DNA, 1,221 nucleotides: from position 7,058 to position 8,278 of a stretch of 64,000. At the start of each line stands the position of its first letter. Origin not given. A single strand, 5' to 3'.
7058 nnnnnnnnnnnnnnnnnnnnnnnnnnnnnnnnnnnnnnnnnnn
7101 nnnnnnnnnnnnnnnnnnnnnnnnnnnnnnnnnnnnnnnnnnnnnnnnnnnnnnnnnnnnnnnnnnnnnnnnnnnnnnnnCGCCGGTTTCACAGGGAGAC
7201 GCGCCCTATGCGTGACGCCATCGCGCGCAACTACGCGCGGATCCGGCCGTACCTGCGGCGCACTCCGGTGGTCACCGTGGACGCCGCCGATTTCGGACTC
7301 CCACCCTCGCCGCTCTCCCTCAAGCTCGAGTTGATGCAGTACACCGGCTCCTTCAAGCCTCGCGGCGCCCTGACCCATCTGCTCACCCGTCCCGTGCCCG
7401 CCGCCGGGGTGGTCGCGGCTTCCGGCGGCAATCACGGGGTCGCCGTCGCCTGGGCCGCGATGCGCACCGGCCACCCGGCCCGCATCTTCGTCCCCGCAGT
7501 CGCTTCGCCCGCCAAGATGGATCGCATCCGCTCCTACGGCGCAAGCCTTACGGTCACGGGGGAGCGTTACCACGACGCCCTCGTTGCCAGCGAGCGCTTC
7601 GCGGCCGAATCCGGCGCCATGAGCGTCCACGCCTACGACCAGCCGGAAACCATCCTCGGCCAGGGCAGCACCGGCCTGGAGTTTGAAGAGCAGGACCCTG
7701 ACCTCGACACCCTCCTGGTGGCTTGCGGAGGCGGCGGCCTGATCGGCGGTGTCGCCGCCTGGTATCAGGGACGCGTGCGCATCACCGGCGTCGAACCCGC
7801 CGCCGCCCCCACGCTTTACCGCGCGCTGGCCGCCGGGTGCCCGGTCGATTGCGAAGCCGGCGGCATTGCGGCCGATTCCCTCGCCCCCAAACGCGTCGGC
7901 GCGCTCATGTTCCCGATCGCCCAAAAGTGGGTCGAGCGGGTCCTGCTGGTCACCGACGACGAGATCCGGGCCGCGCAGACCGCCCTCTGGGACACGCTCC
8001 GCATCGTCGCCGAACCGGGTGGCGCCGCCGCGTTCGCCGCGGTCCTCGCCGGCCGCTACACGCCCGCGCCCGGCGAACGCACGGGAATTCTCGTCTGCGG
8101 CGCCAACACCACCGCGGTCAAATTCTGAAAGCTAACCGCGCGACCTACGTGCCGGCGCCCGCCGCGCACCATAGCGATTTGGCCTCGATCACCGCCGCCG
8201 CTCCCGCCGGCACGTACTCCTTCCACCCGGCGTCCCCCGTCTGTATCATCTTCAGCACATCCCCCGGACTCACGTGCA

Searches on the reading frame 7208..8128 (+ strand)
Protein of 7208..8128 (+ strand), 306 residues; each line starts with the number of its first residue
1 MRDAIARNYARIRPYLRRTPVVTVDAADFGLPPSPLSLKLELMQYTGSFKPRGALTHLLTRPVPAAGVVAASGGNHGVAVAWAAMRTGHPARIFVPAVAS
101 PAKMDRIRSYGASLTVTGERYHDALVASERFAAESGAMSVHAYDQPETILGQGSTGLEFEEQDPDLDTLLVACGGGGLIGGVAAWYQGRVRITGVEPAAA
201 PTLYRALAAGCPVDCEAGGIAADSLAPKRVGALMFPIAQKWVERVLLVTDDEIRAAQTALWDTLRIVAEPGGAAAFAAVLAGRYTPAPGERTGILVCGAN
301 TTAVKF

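Call 67: search_protein_families(library=pfam, proteins=[window:7208-8128:+], max_evalue=0.0001)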
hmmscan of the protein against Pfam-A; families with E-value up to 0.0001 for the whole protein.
window:7208-8128:+ (306 aa): 1 family
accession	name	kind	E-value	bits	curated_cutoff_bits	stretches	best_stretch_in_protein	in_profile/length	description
PF00291.31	PALP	-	7.7e-67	226.1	35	1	13-298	2-295/295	Pyridoxal-phosphate dependent enzyme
